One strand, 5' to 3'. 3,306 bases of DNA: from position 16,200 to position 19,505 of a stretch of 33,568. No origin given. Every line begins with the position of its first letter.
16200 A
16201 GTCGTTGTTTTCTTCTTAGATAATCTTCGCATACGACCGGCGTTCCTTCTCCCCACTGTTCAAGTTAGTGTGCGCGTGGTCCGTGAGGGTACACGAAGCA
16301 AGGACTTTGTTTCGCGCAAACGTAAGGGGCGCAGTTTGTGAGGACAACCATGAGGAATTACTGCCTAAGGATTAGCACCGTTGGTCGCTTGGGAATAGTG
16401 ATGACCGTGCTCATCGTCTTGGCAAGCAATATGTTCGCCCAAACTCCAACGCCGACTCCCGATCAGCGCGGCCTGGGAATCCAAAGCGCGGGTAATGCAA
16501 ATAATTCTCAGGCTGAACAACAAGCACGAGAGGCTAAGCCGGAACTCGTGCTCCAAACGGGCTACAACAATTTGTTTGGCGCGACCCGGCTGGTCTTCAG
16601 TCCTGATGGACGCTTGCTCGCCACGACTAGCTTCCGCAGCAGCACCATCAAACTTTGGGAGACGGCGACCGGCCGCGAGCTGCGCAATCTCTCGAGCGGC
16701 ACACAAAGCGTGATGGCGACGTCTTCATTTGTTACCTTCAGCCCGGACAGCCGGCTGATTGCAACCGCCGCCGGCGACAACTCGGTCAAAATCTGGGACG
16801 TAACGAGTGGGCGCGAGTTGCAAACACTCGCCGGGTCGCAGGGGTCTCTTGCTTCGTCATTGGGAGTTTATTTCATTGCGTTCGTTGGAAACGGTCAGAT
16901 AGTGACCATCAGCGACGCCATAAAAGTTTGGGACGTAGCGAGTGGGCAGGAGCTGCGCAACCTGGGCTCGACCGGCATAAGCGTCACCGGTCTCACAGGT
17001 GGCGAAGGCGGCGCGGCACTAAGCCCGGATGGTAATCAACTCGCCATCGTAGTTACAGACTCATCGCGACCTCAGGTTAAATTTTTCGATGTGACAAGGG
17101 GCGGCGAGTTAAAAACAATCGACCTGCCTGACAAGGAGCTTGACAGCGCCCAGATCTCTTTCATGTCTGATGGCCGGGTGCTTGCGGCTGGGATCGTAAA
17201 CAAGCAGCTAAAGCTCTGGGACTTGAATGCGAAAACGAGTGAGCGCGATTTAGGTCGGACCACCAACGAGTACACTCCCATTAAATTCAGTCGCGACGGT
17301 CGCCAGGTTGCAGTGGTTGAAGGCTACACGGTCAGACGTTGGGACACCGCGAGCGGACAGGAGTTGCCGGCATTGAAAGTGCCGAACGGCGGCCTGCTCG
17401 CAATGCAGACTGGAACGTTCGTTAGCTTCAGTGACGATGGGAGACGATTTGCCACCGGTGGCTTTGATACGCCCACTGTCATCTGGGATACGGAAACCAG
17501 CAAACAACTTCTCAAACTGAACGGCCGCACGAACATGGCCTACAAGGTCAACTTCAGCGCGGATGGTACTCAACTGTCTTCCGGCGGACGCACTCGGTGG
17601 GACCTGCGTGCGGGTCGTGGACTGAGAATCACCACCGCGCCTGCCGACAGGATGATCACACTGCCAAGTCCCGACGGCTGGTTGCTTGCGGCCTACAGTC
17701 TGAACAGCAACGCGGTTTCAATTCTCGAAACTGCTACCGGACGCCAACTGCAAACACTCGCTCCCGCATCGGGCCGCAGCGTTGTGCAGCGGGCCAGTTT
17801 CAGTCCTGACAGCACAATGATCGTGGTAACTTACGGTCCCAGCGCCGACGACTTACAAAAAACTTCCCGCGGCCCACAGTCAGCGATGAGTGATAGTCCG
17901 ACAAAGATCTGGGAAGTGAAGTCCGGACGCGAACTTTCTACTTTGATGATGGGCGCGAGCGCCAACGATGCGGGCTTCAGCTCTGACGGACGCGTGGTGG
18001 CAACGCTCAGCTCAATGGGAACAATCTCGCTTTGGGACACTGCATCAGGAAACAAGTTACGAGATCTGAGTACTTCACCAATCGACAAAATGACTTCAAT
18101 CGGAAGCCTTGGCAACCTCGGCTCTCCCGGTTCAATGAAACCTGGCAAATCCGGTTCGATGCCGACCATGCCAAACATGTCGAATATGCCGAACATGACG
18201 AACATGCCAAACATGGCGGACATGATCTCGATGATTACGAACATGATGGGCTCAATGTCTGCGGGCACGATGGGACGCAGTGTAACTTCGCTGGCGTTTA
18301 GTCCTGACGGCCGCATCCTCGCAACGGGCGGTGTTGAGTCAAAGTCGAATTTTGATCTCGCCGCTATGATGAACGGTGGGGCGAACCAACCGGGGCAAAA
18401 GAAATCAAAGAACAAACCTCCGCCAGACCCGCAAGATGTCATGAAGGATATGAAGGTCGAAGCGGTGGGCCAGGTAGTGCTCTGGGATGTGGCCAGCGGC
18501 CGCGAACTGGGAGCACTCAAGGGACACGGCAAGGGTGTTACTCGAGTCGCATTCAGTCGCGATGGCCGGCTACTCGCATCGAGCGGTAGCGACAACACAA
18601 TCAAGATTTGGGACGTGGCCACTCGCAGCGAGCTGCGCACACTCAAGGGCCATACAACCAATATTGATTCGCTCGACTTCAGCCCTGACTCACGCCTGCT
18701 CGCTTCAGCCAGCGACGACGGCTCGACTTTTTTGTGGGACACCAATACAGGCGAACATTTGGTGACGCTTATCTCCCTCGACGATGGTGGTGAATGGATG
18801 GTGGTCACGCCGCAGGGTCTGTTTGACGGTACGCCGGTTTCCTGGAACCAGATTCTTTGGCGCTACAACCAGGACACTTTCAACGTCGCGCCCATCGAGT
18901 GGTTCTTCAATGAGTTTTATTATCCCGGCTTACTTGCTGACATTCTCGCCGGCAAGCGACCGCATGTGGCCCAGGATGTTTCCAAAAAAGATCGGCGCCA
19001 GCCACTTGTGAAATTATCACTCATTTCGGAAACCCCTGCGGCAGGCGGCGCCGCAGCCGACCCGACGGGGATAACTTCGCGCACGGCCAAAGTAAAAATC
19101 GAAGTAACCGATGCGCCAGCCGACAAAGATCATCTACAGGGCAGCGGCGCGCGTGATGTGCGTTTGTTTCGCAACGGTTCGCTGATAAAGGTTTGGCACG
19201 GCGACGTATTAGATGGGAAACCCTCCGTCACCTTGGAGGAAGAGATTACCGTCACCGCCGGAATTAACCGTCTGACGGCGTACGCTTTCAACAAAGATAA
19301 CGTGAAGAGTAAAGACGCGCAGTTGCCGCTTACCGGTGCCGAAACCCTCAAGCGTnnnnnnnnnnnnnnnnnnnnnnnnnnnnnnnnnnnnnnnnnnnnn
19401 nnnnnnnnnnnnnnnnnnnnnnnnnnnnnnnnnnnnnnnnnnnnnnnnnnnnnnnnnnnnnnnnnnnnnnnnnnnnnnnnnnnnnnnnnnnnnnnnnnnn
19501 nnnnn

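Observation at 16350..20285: Signal-peptide-bearing double WD40 propeller fused to a C-terminal caspase-like protease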

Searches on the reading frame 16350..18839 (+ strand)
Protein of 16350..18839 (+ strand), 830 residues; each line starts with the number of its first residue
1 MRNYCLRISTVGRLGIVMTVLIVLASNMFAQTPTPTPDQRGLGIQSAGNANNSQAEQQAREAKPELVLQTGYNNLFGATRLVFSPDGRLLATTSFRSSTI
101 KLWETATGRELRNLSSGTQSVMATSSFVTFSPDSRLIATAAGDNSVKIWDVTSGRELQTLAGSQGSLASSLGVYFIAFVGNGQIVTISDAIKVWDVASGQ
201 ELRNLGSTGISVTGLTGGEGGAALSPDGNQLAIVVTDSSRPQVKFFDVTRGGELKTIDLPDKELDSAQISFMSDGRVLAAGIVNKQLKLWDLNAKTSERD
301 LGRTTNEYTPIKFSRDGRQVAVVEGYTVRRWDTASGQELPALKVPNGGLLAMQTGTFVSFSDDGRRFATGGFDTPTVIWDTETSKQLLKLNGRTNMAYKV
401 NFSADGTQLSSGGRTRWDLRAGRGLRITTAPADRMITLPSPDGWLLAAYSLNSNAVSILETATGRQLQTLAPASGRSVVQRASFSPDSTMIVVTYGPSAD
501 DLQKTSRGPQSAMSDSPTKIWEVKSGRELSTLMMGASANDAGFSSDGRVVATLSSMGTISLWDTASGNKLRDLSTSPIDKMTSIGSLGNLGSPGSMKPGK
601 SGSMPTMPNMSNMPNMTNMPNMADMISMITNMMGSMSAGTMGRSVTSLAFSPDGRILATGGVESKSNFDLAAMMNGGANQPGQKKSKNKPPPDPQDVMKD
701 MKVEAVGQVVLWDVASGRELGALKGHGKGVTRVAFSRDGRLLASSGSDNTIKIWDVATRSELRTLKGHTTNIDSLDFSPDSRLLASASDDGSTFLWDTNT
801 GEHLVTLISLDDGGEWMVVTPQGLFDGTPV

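Call 26: find_homologous_proteins(query=window:16350-18839:+, max_evalue=1e-20)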
Query window:16350-18839:+ (830 aa): 4549 proteins with E <= 1e-20 among 8000 candidates; the best 120 are listed.
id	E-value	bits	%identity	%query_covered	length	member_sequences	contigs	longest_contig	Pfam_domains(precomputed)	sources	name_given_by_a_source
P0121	0.0e+0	1817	100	100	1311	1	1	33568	PF25168.2,PF23586.3,PF24105.2,PF24805.2,PF25048.2,PF24017.3,PF23342.2,PF24817.2,PF23393.3,PF23389.2,PF20426.5,PF00656.28,PF25460.2,PF00400.39,PF23414.2,PF25178.1,PF23410.5,PF23775.2,PF25174.2,PF24814.2,PF23381.2,PF21029.4,PF25173.2,PF25171.2,PF12894.14,PF25175.2,PF24796.2,PF24780.2,PF23409.2,PF23761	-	-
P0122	0.0e+0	1622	90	99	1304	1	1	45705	PF25168.2,PF23586.3,PF24105.2,PF24805.2,PF25048.2,PF24017.3,PF23342.2,PF24817.2,PF23393.3,PF23389.2,PF20426.5,PF00656.28,PF25460.2,PF00400.39,PF23414.2,PF25178.1,PF23410.5,PF23775.2,PF25174.2,PF24814.2,PF23381.2,PF21029.4,PF25173.2,PF25171.2,PF12894.14,PF25175.2,PF24796.2,PF07676.19,PF24780.2,PF2340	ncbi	-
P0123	0.0e+0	1356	75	100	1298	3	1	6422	PF25168.2,PF23586.3,PF24105.2,PF24805.2,PF24017.3,PF23342.2,PF24817.2,PF23393.3,PF23389.2,PF20426.5,PF00656.28,PF25460.2,PF00400.39,PF23414.2,PF25178.1,PF23410.5,PF23775.2,PF25174.2,PF24814.2,PF23381.2,PF21029.4,PF25173.2,PF25171.2,PF12894.14,PF25175.2,PF24796.2,PF24780.2,PF23409.2,PF10282.16,PF2517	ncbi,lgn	-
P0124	0.0e+0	1313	72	100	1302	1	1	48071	PF25168.2,PF23769.2,PF23586.3,PF24105.2,PF24805.2,PF25048.2,PF24017.3,PF23342.2,PF24817.2,PF02239.23,PF23393.3,PF23389.2,PF20426.5,PF00656.28,PF25460.2,PF00400.39,PF23414.2,PF25178.1,PF23410.5,PF23775.2,PF25174.2,PF24814.2,PF23381.2,PF21029.4,PF25173.2,PF25171.2,PF12894.14,PF25175.2,PF24796.2,PF2478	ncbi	ncbi:MAG: caspase family protein [Acidobacteriota bacterium]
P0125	0.0e+0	1311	73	98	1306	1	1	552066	PF25168.2,PF23769.2,PF23586.3,PF24105.2,PF24805.2,PF25048.2,PF24017.3,PF23342.2,PF24817.2,PF23393.3,PF23389.2,PF15492.13,PF20426.5,PF00656.28,PF25460.2,PF00400.39,PF23414.2,PF25178.1,PF23410.5,PF23775.2,PF25174.2,PF24814.2,PF23381.2,PF21029.4,PF25173.2,PF25171.2,PF12894.14,PF25175.2,PF24796.2,PF2478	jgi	jgi:WD40 repeat protein/uncharacterized caspase-like protein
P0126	0.0e+0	1307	72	100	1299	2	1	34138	PF25168.2,PF23586.3,PF24105.2,PF24805.2,PF25048.2,PF24017.3,PF23342.2,PF24817.2,PF10584.15,PF23393.3,PF23389.2,PF15492.13,PF20426.5,PF00656.28,PF25460.2,PF00400.39,PF23414.2,PF25178.1,PF23410.5,PF23775.2,PF25174.2,PF24814.2,PF23381.2,PF21029.4,PF25173.2,PF23383.2,PF25171.2,PF12894.14,PF25175.2,PF247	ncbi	ncbi:MAG: caspase family protein [Pyrinomonadaceae bacterium]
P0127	0.0e+0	1290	72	100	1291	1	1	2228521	PF25168.2,PF23586.3,PF24105.2,PF24805.2,PF25048.2,PF24017.3,PF23342.2,PF24817.2,PF23393.3,PF23389.2,PF15492.13,PF20426.5,PF00656.28,PF25460.2,PF00400.39,PF23414.2,PF25178.1,PF23410.5,PF23775.2,PF25174.2,PF24814.2,PF23381.2,PF21029.4,PF25173.2,PF25171.2,PF12894.14,PF25175.2,PF24796.2,PF24780.2,PF2340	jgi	jgi:WD40 repeat protein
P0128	0.0e+0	1282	70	100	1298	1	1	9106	PF25168.2,PF23586.3,PF24105.2,PF24805.2,PF25048.2,PF24017.3,PF23342.2,PF24817.2,PF23393.3,PF23389.2,PF15492.13,PF20426.5,PF00656.28,PF25460.2,PF00400.39,PF11715.17,PF23414.2,PF25178.1,PF23410.5,PF23775.2,PF25174.2,PF24814.2,PF23381.2,PF21029.4,PF25173.2,PF25171.2,PF12894.14,PF25175.2,PF24796.2,PF247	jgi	jgi:WD40 repeat protein/uncharacterized caspase-like protein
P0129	0.0e+0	1279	70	100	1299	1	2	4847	PF25168.2,PF23586.3,PF24105.2,PF24805.2,PF25048.2,PF24017.3,PF23342.2,PF24817.2,PF23393.3,PF23389.2,PF20426.5,PF00656.28,PF25460.2,PF00400.39,PF11715.17,PF23414.2,PF25178.1,PF23410.5,PF23775.2,PF25174.2,PF24814.2,PF23381.2,PF21029.4,PF25173.2,PF23383.2,PF25171.2,PF12894.14,PF25175.2,PF24796.2,PF2478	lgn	-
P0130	0.0e+0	1264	71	98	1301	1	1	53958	PF25168.2,PF23586.3,PF24105.2,PF24805.2,PF25048.2,PF24017.3,PF23342.2,PF24817.2,PF23393.3,PF23389.2,PF20426.5,PF00656.28,PF25460.2,PF00400.39,PF23414.2,PF25178.1,PF23410.5,PF23775.2,PF25174.2,PF24814.2,PF23381.2,PF21029.4,PF25173.2,PF23383.2,PF25171.2,PF12894.14,PF25175.2,PF24796.2,PF07676.19,PF2478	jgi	jgi:WD40 repeat protein/uncharacterized caspase-like protein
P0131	0.0e+0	1256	72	97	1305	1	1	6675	PF25168.2,PF23586.3,PF24105.2,PF24805.2,PF25048.2,PF24017.3,PF23342.2,PF24817.2,PF23393.3,PF23389.2,PF20426.5,PF00656.28,PF25460.2,PF00400.39,PF23414.2,PF25178.1,PF23410.5,PF23775.2,PF25174.2,PF24814.2,PF23381.2,PF21029.4,PF25173.2,PF25171.2,PF12894.14,PF25175.2,PF24796.2,PF24780.2,PF23409.2,PF23761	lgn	-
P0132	0.0e+0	1254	70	97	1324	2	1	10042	PF25168.2,PF23586.3,PF24105.2,PF24805.2,PF25048.2,PF24017.3,PF23342.2,PF24817.2,PF23393.3,PF23389.2,PF20426.5,PF00656.28,PF25460.2,PF00400.39,PF23414.2,PF25178.1,PF23410.5,PF23775.2,PF25174.2,PF24814.2,PF23381.2,PF21029.4,PF25173.2,PF25171.2,PF12894.14,PF25175.2,PF24796.2,PF07676.19,PF24780.2,PF2340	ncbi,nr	ncbi:MAG: caspase family protein [Acidobacteriota bacterium]|nr:caspase family protein [Acidobacteri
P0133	0.0e+0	1253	69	100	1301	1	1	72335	PF25168.2,PF23586.3,PF24105.2,PF24805.2,PF24017.3,PF23342.2,PF24817.2,PF23393.3,PF23389.2,PF20426.5,PF00656.28,PF25460.2,PF00400.39,PF23414.2,PF25178.1,PF23410.5,PF25174.2,PF24814.2,PF23381.2,PF25173.2,PF25171.2,PF12894.14,PF25175.2,PF24796.2,PF24780.2,PF23409.2,PF25172.2,PF24782.3,PF25391.2,PF08662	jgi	jgi:WD40 repeat protein/uncharacterized caspase-like protein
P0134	0.0e+0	1253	71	100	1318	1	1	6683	PF25168.2,PF23586.3,PF24105.2,PF24805.2,PF25048.2,PF24017.3,PF23342.2,PF24817.2,PF23393.3,PF23389.2,PF20426.5,PF00656.28,PF25460.2,PF00400.39,PF23414.2,PF25178.1,PF23410.5,PF25174.2,PF24814.2,PF23381.2,PF21029.4,PF25173.2,PF25171.2,PF12894.14,PF25175.2,PF24796.2,PF24780.2,PF23409.2,PF23761.2,PF25172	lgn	-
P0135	0.0e+0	1244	70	98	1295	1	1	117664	PF25168.2,PF23586.3,PF24105.2,PF24805.2,PF24017.3,PF23342.2,PF24817.2,PF23393.3,PF23389.2,PF20426.5,PF00656.28,PF25460.2,PF00400.39,PF23414.2,PF25178.1,PF23410.5,PF25174.2,PF24814.2,PF23381.2,PF21029.4,PF25173.2,PF25171.2,PF12894.14,PF25175.2,PF24796.2,PF07676.19,PF24780.2,PF23409.2,PF23761.2,PF2517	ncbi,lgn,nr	ncbi:MAG TPA: caspase family protein [Pyrinomonadaceae bacterium]|nr:caspase family protein [Pyrinom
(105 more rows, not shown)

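Call 49: predict_structure(alignment_id=A3)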
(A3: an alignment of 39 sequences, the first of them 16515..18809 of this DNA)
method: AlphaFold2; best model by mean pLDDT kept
length: 765 residues; sequences in the alignment: 39
mean_pLDDT: 74.3   pTM: 0.70
mean pLDDT of the five models: 74.3, 73.9, 71.0, 70.7, 67.4
residues with pLDDT >= 90: 180; 70-90: 330; 50-70: 146; < 50: 109
segments of 3 or more residues with pLDDT < 50: 1-19, 66-68, 155-163, 448-457, 523-565, 616-634
pLDDT, mean of each block of 10 residues (from residue 1): 27 41 83 85 77 77 53 88 80 88 77 67 87 86 88 53 66 87 77 86 76 83 86 83 79 78 85 89 88 62 87 83 89 69 75 76 76 60 81 82 85 74 84 91 59 47 89 83 84 89 87 84 44 24 26 28 48 70 67 92 88 54 40 51 63 92 90 88 95 89 93 79 94 78 90 59 48
secondary structure, 60 per line:
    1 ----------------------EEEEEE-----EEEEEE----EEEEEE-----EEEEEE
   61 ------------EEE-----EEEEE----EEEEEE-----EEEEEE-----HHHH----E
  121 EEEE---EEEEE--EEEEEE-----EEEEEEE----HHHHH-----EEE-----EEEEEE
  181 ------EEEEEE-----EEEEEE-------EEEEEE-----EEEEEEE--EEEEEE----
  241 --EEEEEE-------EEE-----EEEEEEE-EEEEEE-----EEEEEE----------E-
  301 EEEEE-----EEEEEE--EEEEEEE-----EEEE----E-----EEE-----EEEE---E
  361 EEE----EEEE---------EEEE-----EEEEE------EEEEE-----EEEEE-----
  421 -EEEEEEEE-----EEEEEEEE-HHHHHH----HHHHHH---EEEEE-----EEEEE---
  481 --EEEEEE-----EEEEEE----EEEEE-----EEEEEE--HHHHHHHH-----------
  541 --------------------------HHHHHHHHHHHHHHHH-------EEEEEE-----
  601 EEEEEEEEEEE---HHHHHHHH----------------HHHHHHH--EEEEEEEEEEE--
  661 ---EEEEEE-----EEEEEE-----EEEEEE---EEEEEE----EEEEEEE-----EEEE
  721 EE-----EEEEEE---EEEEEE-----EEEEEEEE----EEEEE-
elements in order (helices of 4 or more, strands of 3 or more residues): E23-28 E34-39 E44-49 E55-60 E73-75 E81-85 E90-95 E101-106 H112-115 E120-124 E128-132 E135-140 E146-152 H157-161 E167-169 E175-180 E187-192 E198-203 E211-216 E222-228 E231-236 E243-248 E256-258 E264-270 E272-277 E283-288 E301-305 E311-316 E319-325 E331-334 E345-347 E353-356 E360-363 E368-371 E381-384 E390-394 E401-405 E411-415 E422-429 E435-442 H444-449 H454-459 E463-467 E473-477 E483-488 E494-499 E504-508 E514-519 H522-529 H567-582 E590-595 E601-611 H615-622 H639-645 E648-658 E664-669 E675-680 E686-691 E695-700 E705-711 E717-722 E728-733 E737-742 E748-755 E760-764
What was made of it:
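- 16440..16535 (+): Pro/Thr-rich linker with the conserved D-(Q/K)-R-G-(L/I)-G motif, ending at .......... (aa 31-62). The part of it covered by the model (aa 56-62) has pLDDT below 50 (call 49).
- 16536..17516 (+): First WD40 beta-propeller, blades 1-7 (aa ~63-389). 28 strands in the AF2 model (call 49).
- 18078..18260 (+): Met-rich insertion between blades 11 and 12 (aa 577-637; 15 Met in 70 aa). It includes an in-frame 9-nt tandem repeat (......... x7.3, 18159-18224) followed by a conserved helix, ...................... Disordered and then helical in the model (call 49).
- Checked: The AlphaFold2 model of aa 56-820 (pLDDT 74.3) has 56 strands, which is 14 blades of 4, plus one extra strand (call 49).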

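Call 54: find_encoding_contigs(protein=P0122, flank=8000, max_places=3)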
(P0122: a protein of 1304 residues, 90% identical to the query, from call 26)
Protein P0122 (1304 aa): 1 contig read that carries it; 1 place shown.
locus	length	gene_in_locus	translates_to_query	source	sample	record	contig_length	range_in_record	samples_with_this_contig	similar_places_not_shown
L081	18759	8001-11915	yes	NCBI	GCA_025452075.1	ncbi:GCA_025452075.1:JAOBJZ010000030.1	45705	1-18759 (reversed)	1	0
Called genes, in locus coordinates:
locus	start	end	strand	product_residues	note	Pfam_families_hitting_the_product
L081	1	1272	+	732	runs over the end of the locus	PF20256:MoCoBD_2, PF02738:MoCoBD_1, PF20256:MoCoBD_2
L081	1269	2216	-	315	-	PF21068:ATPgraspMvdD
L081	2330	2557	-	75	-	-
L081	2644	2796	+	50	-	-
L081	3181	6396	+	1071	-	PF00498:FHA, PF00498:FHA, PF00498:FHA, PF16697:Yop-YscD_cpl, PF00005:ABC_tran, PF02463:SMC_N, PF13304:AAA_21, PF01061:ABC2_membrane, +3 more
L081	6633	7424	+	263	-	-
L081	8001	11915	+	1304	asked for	PF23381:Beta-prop_IFT122_1st, PF24814:WD40_Prp19, PF25173:Beta-prop_WDR3_1st, PF25174:Beta-prop_THOC3, PF25175:Beta-prop_WDR5, PF25391:WD40_Gbeta, PF24817:WD40_WDHD1_1st, PF25174:Beta-prop_THOC3, +54 more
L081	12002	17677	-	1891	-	PF00069:Pkinase, PF07714:PK_Tyr_Ser-Thr, PF13191:AAA_16, PF00496:SBP_bac_5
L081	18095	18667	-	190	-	-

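Call 69: fold_search(model_id=the predicted structure, library=pdb)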
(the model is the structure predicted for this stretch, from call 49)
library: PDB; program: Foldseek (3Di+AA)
matches with E <= 10: 1997; with E <= 0.001: 1925
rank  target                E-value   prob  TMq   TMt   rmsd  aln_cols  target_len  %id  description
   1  2ymu_A                1.1e-35  1.00  0.36  0.45  12.5       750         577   25  Structure of a highly repetitive propeller structure (released 2012-10-17)
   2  9n6v_LQ               4.6e-28  1.00  0.47  0.44   9.1       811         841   13  SSU processome maturation and disassembly, State A (released 2025-11-05)
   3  7mqa_LQ               9.0e-28  1.00  0.48  0.45   8.8       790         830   15  Cryo-EM structure of the human SSU processome, state post-A1 (released 2021-09-22)
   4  7mq8_LQ               5.1e-27  1.00  0.47  0.44   9.0       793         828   16  Cryo-EM structure of the human SSU processome, state pre-A1 (released 2021-09-22)
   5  9n6z_LQ               8.4e-27  1.00  0.47  0.44   9.1       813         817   14  SSU processome maturation and disassembly, State D (released 2025-11-05)
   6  9n74_LQ               1.4e-26  1.00  0.48  0.45   8.8       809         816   14  SSU processome maturation and disassembly, State H (released 2025-10-29)
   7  6zqe_UL               1.6e-26  1.00  0.48  0.47   8.9       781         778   14  Cryo-EM structure of the 90S pre-ribosome from Saccharomyces cerevisiae, state Dis-A (Poly-Ala) (released 2020-09-23)
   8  5i2t                  2.2e-26  1.00  0.36  0.44  13.7       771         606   14  Domain characterization of the WD protein Pwp2 and their relevance in ribosome biogenesis (released 2017-06-21)
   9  5juy_A                2.8e-26  1.00  0.36  0.27  12.2       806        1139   18  Active human apoptosome with procaspase-9 (released 2016-10-19)
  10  5juy_B                2.8e-26  1.00  0.36  0.26  12.2       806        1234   18  Active human apoptosome with procaspase-9 (released 2016-10-19)
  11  9n73_LO               3.5e-26  1.00  0.37  0.36  12.7       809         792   14  SSU processome maturation and disassembly, State G (released 2025-10-29)
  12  6rxt_UL               4.5e-26  1.00  0.49  0.48   8.3       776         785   15  Cryo-EM structure of the 90S pre-ribosome (Kre33-Noc4) from Chaetomium thermophilum, state A (released 2019-08-14)
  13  3shf                  4.7e-26  1.00  0.32  0.24  14.3       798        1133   17  Crystal structure of the R265S mutant of full-length murine Apaf-1 (released 2011-08-24)
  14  6zqd_UL               5.5e-26  1.00  0.48  0.47   8.8       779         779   14  Cryo-EM structure of the 90S pre-ribosome from Saccharomyces cerevisiae, state Post-A1 (released 2020-09-23)
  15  7mqa_LR               8.3e-26  1.00  0.36  0.36  11.5       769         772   17  Cryo-EM structure of the human SSU processome, state post-A1 (released 2021-09-22)
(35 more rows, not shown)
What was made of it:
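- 16536..17516 (+): Tandem-propeller Foldseek matches (call 69).
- Closest known: Caspase-NACHT/NB-ARC-WD40 STAND. Same: The WD model matches the Apaf-1 WD region structurally (call 69).
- Checked: Its best Foldseek matches are tandem WD40 propellers: 2YMU, Utp/Pwp2 and the Apaf-1 WD region, at E 1e-35 to 1e-23 over about 750-810 columns (call 69).
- WD40 propellers are the ligand sensors of Apaf-1, and the WD model matches the Apaf-1 WD region among other tandem propellers (call 69).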

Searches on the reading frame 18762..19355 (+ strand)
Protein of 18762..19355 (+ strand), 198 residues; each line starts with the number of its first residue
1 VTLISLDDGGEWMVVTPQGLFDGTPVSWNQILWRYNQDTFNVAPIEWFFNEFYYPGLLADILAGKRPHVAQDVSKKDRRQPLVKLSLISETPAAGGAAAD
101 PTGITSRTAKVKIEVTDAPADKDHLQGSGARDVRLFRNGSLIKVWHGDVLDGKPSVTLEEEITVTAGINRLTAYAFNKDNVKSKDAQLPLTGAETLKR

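Call 6: search_protein_families(library=pfam, proteins=[window:18762-19355:+], max_evalue=1)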
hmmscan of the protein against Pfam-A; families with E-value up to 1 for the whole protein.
seq(198 aa): 0 families
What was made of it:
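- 18795..19064 (+): Family-wide conserved linker (aa 816-905): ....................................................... It has no Pfam match. No Pfam family (call 6).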
